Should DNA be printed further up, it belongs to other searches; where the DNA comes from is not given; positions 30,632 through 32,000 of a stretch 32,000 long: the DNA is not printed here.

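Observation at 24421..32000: Orphan FAS/type-II-PKS-like biosynthetic operon that uses beta-oxidation-type (CoA-family) tailoring enzymes, a MIF tautomerase and a Cys hydrolase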

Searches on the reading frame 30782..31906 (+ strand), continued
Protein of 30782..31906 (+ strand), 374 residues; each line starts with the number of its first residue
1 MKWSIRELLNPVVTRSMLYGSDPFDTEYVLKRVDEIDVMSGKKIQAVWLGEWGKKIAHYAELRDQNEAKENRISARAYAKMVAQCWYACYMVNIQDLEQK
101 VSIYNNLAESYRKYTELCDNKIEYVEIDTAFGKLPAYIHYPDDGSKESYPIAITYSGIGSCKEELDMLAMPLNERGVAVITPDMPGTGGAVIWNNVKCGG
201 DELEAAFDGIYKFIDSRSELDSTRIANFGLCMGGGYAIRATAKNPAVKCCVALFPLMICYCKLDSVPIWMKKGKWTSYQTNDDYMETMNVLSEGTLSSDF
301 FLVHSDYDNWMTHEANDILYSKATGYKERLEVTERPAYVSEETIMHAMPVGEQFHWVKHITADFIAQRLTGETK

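Call 37: find_homologous_proteins(query=L001:11122-12681:+, max_evalue=1e-20)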
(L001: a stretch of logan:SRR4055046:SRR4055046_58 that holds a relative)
Query L001:11122-12681:+ (519 aa): 802 proteins with E <= 1e-20 among 8000 candidates; the best 120 are listed.
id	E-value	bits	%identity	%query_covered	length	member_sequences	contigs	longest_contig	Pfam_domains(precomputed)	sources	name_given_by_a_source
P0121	0.0e+0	1121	93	100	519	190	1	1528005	PF00501.35,PF13193.13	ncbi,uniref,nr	ncbi:long-chain acyl-CoA synthetase [Ruminococcus albus SY3]|uniref:Long-chain acyl-CoA synthetase n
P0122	0.0e+0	1066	89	100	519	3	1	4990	PF00501.35,PF13193.13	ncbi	-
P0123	0.0e+0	1060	88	100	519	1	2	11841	PF00501.35,PF13193.13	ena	-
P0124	0.0e+0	1059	88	100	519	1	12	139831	PF00501.35,PF13193.13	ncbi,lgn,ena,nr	ncbi:MAG: acyl--CoA ligase [Ruminococcus sp.]|nr:acyl--CoA ligase [Ruminococcus sp.]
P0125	0.0e+0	1058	88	100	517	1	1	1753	PF00501.35,PF13193.13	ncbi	-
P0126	0.0e+0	1058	87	100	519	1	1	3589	PF00501.35,PF13193.13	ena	-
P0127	0.0e+0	1057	87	100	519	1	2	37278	PF00501.35,PF13193.13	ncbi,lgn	-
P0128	0.0e+0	1057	87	100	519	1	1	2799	PF00501.35,PF13193.13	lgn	-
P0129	0.0e+0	1056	87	100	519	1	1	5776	PF00501.35,PF13193.13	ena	-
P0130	0.0e+0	1056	87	100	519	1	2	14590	PF00501.35,PF13193.13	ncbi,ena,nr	ncbi:MAG: acyl--CoA ligase [Ruminococcus sp.]|nr:acyl--CoA ligase [Ruminococcus sp.]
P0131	0.0e+0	1055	87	100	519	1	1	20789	PF00501.35,PF13193.13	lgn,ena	-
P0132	0.0e+0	1055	87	100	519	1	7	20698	PF00501.35,PF13193.13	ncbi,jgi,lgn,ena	-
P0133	0.0e+0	1055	88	100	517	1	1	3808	PF00501.35,PF13193.13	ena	-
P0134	0.0e+0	1055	87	100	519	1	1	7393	PF00501.35,PF13193.13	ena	-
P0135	0.0e+0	1054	87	100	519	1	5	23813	PF00501.35,PF13193.13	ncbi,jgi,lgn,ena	ncbi:MAG: class I adenylate-forming enzyme family protein [Ruminococcus flavefaciens]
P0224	1.4e-193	663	58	98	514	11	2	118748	PF00501.35,PF13193.13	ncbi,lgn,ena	-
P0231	3.9e-181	622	55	99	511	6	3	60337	PF00501.35,PF13193.13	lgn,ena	-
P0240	6.6e-174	598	53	99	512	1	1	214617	PF00501.35,PF13193.13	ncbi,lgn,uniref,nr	ncbi:class I adenylate-forming enzyme family protein [[Clostridium] polysaccharolyticum]|uniref:Fatt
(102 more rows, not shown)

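Call 38: find_encoding_contigs(protein=P0240, flank=10000, max_places=1)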
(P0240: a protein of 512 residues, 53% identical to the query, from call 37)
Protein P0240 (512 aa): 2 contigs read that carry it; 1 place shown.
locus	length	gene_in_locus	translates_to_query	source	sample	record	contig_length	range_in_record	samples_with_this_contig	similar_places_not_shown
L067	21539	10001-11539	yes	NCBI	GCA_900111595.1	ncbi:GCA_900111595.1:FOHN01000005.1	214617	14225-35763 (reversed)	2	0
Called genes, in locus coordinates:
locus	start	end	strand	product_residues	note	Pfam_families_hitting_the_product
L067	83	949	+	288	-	-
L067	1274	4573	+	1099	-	-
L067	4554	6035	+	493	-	PF14478:DUF4430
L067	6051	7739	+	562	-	PF00931:NB-ARC (faint), PF03193:RsgA_GTPase (faint), PF25199:nSTAND_NTPase5 (faint), PF00005:ABC_tran, PF02463:SMC_N (faint), PF13175:AAA_15 (faint), PF13304:AAA_21 (faint), PF00005:ABC_tran, +4 more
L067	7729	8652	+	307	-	PF02361:CbiQ (weak)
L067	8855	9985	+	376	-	PF06500:FrsA-like, PF01738:DLH, PF02129:Peptidase_S15 (faint), PF12146:Hydrolase_4 (faint)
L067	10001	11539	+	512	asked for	PF00501:AMP-binding, PF13193:AMP-binding_C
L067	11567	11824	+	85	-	-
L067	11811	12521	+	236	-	PF00975:Thioesterase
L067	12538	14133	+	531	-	PF00501:AMP-binding, PF13193:AMP-binding_C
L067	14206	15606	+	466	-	PF04616:Glyco_hydro_43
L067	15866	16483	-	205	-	PF01726:LexA_DNA_bind, PF00717:Peptidase_S24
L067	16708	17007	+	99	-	PF01476:LysM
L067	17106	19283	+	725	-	PF07833:Cu_amine_oxidN1, PF01520:Amidase_3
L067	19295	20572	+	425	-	PF02638:GHL10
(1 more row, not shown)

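Call 39: find_encoding_contigs(protein=P0224, flank=10000, max_places=1)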
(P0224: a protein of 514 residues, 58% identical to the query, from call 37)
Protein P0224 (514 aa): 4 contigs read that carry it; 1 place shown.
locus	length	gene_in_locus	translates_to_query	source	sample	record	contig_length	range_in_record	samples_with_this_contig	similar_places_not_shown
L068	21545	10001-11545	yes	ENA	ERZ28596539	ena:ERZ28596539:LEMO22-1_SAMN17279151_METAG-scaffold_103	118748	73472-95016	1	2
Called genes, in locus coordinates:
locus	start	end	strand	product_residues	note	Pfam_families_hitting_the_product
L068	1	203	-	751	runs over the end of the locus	PF01381:HTH_3, PF12844:HTH_19, PF07883:Cupin_2, PF00501:AMP-binding, PF13193:AMP-binding_C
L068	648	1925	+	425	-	PF00365:PFK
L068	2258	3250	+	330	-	PF00698:Acyl_transf_1 (faint)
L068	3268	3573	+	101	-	PF00550:PP-binding (weak)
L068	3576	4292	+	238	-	PF00378:ECH_1, PF16113:ECH_2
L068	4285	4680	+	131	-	PF20791:Acyl-ACP_TE_C (faint), PF13279:4HBT_2, PF03061:4HBT (weak)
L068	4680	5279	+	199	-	-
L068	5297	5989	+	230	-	PF00378:ECH_1, PF16113:ECH_2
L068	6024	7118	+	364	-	PF02737:3HCDH_N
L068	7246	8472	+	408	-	PF00109:ketoacyl-synt, PF02801:Ketoacyl-synt_C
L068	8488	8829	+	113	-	PF01187:MIF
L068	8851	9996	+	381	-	PF00326:Peptidase_S9 (weak)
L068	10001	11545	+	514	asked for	PF00501:AMP-binding, PF13193:AMP-binding_C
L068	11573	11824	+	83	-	-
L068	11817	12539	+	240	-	PF00975:Thioesterase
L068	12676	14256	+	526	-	PF00501:AMP-binding, PF13193:AMP-binding_C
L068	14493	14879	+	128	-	PF01325:Fe_dep_repress, PF13545:HTH_Crp_2 (faint), PF02742:Fe_dep_repr_C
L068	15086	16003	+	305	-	-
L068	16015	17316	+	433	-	PF03412:Peptidase_C39 (faint), PF13529:Peptidase_C39_2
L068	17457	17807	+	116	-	-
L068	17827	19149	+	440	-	PF01471:PG_binding_1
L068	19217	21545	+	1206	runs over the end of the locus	PF18960:DUF5702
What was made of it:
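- L068 has both the FAS-like set and a second ligase, so 'the FAS arm replaces ligase 2' is not a strict rule (call 39).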

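Call 40: find_encoding_contigs(protein=P0231, flank=10000, max_places=1)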
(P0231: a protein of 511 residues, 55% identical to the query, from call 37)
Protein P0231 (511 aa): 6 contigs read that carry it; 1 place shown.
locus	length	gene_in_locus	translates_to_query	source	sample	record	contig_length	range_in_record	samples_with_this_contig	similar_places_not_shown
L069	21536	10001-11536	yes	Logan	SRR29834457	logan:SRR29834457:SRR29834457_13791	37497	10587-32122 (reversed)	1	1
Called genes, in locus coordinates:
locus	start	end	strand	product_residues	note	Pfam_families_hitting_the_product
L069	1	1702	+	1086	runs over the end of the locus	-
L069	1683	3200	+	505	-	PF14478:DUF4430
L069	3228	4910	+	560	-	PF13476:AAA_23 (faint), PF25199:nSTAND_NTPase5 (faint), PF00005:ABC_tran, PF00931:NB-ARC (faint), PF02463:SMC_N (weak), PF13175:AAA_15 (faint), PF00005:ABC_tran, PF13304:AAA_21 (weak), +3 more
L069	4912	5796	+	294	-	PF02361:CbiQ (weak)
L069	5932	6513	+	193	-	-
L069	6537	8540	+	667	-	PF02743:dCache_1, PF22673:MCP-like_PDC_1 (weak), PF00672:HAMP, PF00015:MCPsignal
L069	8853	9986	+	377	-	PF06500:FrsA-like, PF01738:DLH (weak), PF12740:PETase (weak), PF00561:Abhydrolase_1 (weak), PF00326:Peptidase_S9 (weak)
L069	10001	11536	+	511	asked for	PF00501:AMP-binding, PF13193:AMP-binding_C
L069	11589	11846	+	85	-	-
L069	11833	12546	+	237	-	PF00975:Thioesterase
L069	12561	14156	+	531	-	PF00501:AMP-binding, PF13193:AMP-binding_C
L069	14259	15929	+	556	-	PF03063:Prismane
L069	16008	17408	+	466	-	PF04616:Glyco_hydro_43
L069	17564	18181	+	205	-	-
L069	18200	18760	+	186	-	PF01814:Hemerythrin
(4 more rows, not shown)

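Call 51: search_protein_families(library=pfam, proteins=[L068:12676-14256:+, L068:4680-5279:+, L068:8488-8829:+], max_evalue=0.01)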
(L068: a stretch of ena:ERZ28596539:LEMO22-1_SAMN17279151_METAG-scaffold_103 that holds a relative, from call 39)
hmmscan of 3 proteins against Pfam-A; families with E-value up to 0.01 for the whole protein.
L068:12676-14256:+ (526 aa): 2 families
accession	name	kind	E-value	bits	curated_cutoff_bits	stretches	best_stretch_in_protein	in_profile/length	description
PF00501.34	AMP-binding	-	2.5e-44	152.1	29.9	1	18-379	9-383/384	AMP-binding enzyme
PF13193.12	AMP-binding_C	-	9e-12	46.2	24.5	1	432-501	3-72/76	AMP-binding enzyme C-terminal domain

L068:4680-5279:+ (199 aa): 0 families

L068:8488-8829:+ (113 aa): 2 families
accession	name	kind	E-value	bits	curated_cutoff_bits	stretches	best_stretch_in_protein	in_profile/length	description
PF01187.23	MIF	-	2.9e-10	40.9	22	1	2-98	1-97/114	Macrophage migration inhibitory factor (MIF)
PF14552.11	Tautomerase_2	-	0.0096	16.4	28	0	44-106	10-78/82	Tautomerase enzyme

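Call 63: search_protein_representatives(protein=window:30782-31906:+)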
Query: 374 residues. Proteins with E-value up to 0.001 (for the whole library): 776; up to 1e-10: 99; up to 1e-30: 22. The best 150 are listed.
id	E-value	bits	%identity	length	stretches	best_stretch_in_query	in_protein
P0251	7.7e-150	515.1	59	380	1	1-371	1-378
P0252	1.8e-107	375.7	45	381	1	1-370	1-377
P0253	1.2e-78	280.8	38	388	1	2-369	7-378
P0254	3.3e-78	279.4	36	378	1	2-369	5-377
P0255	6.5e-78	278.4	37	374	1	1-366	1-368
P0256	4.0e-74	266.0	37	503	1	2-370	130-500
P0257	2.7e-73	263.2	35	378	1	2-367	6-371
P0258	4.8e-66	239.3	35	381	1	2-370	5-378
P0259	3.7e-64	233.1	32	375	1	2-368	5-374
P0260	4.8e-61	222.9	34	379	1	2-370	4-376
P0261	9.9e-52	192.2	29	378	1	4-366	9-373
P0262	3.4e-44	167.4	42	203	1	175-366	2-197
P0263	4.7e-44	167.0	61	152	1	1-125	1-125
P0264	1.8e-43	165.1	40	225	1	1-209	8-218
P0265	1.7e-41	158.5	51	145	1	20-162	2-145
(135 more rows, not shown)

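Call 65: find_encoding_contigs(protein=P0253, flank=10000, max_places=2)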
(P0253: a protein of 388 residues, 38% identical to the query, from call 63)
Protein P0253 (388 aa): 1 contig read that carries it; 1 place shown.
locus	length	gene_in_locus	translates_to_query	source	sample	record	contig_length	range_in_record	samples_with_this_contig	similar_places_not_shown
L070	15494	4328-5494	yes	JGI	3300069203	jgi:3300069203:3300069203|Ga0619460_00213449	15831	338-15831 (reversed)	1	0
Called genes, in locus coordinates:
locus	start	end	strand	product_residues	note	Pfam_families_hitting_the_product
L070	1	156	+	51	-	?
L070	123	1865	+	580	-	-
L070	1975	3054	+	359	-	PF01136:Peptidase_U32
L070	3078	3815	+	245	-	PF02596:DUF169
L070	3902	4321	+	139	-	-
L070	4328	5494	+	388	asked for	PF06500:FrsA-like, PF01738:DLH (weak), PF12146:Hydrolase_4 (faint)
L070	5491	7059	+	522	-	PF00501:AMP-binding, PF13193:AMP-binding_C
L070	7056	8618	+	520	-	PF00501:AMP-binding, PF13193:AMP-binding_C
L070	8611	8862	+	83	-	PF00550:PP-binding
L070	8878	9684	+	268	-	PF00561:Abhydrolase_1, PF12146:Hydrolase_4 (weak), PF12697:Abhydrolase_6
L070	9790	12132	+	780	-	-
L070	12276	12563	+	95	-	-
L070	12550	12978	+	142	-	PF13474:SnoaL_3 (weak)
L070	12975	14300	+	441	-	PF09594:GT87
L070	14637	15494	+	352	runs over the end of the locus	PF00967:Barwin (faint), PF03330:DPBB_1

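Call 66: find_encoding_contigs(protein=P0259, flank=10000, max_places=2)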
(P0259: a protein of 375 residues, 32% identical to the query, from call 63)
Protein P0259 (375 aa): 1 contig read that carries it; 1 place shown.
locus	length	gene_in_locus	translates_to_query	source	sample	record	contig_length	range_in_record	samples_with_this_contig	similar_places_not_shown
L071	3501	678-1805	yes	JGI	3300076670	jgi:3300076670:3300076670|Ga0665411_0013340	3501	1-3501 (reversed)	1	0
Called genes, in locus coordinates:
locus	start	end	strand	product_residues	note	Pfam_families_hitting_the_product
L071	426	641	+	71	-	PF01361:Tautomerase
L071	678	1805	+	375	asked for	PF06500:FrsA-like, PF00326:Peptidase_S9 (weak), PF01738:DLH (weak)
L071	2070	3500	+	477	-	?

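Call 67: find_encoding_contigs(protein=P0255, flank=10000, max_places=2)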
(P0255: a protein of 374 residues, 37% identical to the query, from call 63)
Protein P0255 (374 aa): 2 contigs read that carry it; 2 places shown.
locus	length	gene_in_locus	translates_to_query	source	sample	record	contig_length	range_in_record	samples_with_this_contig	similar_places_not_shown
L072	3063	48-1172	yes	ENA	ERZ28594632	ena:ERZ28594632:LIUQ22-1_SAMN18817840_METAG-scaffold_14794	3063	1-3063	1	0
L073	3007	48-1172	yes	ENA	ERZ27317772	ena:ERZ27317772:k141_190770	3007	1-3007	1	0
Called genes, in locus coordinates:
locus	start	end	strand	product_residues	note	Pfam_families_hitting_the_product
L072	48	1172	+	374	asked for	PF06500:FrsA-like, PF05448:AXE1 (faint), PF12146:Hydrolase_4 (weak), PF00326:Peptidase_S9 (weak), PF01738:DLH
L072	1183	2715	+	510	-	PF00501:AMP-binding, PF13193:AMP-binding_C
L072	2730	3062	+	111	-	?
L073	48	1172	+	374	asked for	PF06500:FrsA-like, PF05448:AXE1 (faint), PF12146:Hydrolase_4 (weak), PF00326:Peptidase_S9 (weak), PF01738:DLH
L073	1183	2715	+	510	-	PF00501:AMP-binding, PF13193:AMP-binding_C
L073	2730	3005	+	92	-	?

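Call 68: search_protein_families(library=pfam, proteins=[L070:3902-4321:+, L071:426-641:+, L071:2070-3500:+, L072:2730-3062:+, L070:8878-9684:+, L070:9790-12132:+, L070:123-1865:+], max_evalue=0.01)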
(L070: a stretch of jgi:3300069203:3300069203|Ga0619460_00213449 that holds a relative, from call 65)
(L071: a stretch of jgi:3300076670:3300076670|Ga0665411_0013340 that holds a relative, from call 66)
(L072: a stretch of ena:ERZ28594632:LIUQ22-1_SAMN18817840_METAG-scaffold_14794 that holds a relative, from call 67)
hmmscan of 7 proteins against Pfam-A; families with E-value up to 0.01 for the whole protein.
L070:3902-4321:+ (139 aa): 1 family
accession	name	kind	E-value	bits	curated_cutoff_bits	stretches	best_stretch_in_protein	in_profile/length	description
PF01187.23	MIF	-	0.0043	17.8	22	1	2-114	1-110/114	Macrophage migration inhibitory factor (MIF)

L071:426-641:+ (71 aa): 2 families
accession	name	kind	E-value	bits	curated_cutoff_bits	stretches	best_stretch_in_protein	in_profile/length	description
PF01361.26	Tautomerase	-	2.8e-12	46.8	22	1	2-60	1-59/60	Tautomerase enzyme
PF14552.11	Tautomerase_2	-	0.00013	22.5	28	1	3-50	31-78/82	Tautomerase enzyme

L071:2070-3500:+ (477 aa): 2 families
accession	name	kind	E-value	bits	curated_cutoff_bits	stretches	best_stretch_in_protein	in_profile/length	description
PF00501.34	AMP-binding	-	1.2e-64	219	29.9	1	12-379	1-384/384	AMP-binding enzyme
PF13193.12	AMP-binding_C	-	9.5e-07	30.1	24.5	1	433-469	1-37/76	AMP-binding enzyme C-terminal domain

L072:2730-3062:+ (111 aa): 1 family
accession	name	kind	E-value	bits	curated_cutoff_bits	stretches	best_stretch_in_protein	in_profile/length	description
PF00501.34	AMP-binding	-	3.5e-12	46.2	29.9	1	20-109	9-99/384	AMP-binding enzyme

L070:8878-9684:+ (268 aa): 5 families
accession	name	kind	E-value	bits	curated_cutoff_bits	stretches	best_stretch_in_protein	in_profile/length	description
PF12697.13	Abhydrolase_6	-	1.2e-27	98.4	26.3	1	22-259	1-216/217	Alpha/beta hydrolase family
PF00561.26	Abhydrolase_1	-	3.4e-19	69.9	25.8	1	21-249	2-240/245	alpha/beta hydrolase fold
PF12146.15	Hydrolase_4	-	2.1e-07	30.9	27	1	23-118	8-111/239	Serine aminopeptidase, S33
PF00756.26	Esterase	-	0.00029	21.1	22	1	58-161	88-190/251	Putative esterase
PF23195.1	UBQLN1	-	0.0065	16.6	27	0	97-148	10-60/70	Ubiquilin-1-like domain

L070:9790-12132:+ (780 aa): 9 families
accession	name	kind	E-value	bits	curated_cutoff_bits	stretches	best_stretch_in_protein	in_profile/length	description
PF12799.13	LRR_4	-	1.2e-60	200.6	27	9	577-616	3-43/44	Leucine Rich repeats (2 copies)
PF13855.12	LRR_8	-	3.7e-39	132.8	27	7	422-477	2-61/61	Leucine rich repeat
PF14580.12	LRR_9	-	1.8e-19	70.4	30.5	4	476-566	30-126/175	Leucine-rich repeat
PF23211.1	LRR_LRWD1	-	4.2e-18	66.2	28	1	478-542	33-97/190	Leucine-rich repeat and WD repeat-containing protein 1, LRR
PF00560.39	LRR_1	-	2.7e-15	53.7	20.6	0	400-413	1-14/23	Leucine Rich Repeat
PF13516.12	LRR_6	-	1.7e-14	53.1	23.4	0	401-413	5-17/24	Leucine Rich repeat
PF23598.1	LRR_14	-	5.7e-12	45.5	40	3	404-539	5-147/353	Leucine-rich repeat region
PF23952.1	LRR_EndoS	-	1e-07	32.6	27.9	0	534-629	26-116/116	Endo-beta-N-acetylglucosaminidase EndoS LRR domain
PF24048.1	LRR_NXF1-5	-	5.4e-05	23.2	30.5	0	397-454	52-115/142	NXF1/2/3/5 leucine-rich repeat domain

L070:123-1865:+ (580 aa): 0 families

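Call 72: search_solved_structures(query=L001:6553-7245:+, max_evalue=1e-10)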
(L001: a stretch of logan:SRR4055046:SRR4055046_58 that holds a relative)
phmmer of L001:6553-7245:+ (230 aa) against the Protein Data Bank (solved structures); distinct sequences matched with E-value up to 1e-10: 74 (the best 60 are shown).
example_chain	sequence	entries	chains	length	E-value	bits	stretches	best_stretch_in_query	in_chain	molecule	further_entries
4b3h_A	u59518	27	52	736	3.5e-22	82.5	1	11-191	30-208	FATTY ACID BETA-OXIDATION COMPLEX ALPHA-CHAIN FADB | 3-hydroxyacyl-CoA dehydrogenase | Probable fatty oxidation protein FadB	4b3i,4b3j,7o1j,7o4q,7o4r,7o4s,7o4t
7o1l_A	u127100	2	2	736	3.5e-22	82.5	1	11-191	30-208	3-hydroxyacyl-CoA dehydrogenase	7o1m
9ula_A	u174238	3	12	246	7.5e-22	81.4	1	9-185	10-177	Enoyl-CoA hydratase/isomerase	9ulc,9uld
28bq_A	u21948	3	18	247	7.7e-22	81.3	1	9-185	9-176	Enoyl-CoA hydratase/isomerase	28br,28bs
7eum_C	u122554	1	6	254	8.3e-22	81.2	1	9-185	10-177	Enoyl-CoA hydratase/isomerase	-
7o1i_A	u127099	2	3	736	2.4e-21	79.7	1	11-191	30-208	3-hydroxyacyl-CoA dehydrogenase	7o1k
7o1g_A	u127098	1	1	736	2.4e-21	79.7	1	11-191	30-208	3-hydroxyacyl-CoA dehydrogenase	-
5z7r_A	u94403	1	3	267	9.9e-21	77.7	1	2-187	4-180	Short-chain-enoyl-CoA hydratase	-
4di1_A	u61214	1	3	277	1.1e-19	74.3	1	10-188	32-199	Enoyl-CoA hydratase EchA17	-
5zai_A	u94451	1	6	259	9.1e-19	71.3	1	6-184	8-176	3-hydroxypropionyl-coenzyme A dehydratase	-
6lvp_A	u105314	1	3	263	1.2e-18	70.9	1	10-185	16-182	Enoyl-CoA hydratase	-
6dv2_G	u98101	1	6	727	5.4e-18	68.8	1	9-191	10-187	Trifunctional enzyme subunit alpha, mitochondrial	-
3pea_A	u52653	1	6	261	5.4e-18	68.8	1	9-186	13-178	Enoyl-CoA hydratase/isomerase family protein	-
5zqz_A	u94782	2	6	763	5.9e-18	68.6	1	9-191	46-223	Trifunctional enzyme subunit alpha, mitochondrial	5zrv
9qwv_A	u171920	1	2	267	7.8e-18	68.2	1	10-184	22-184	Enoyl-CoA hydratase, mitochondrial, putative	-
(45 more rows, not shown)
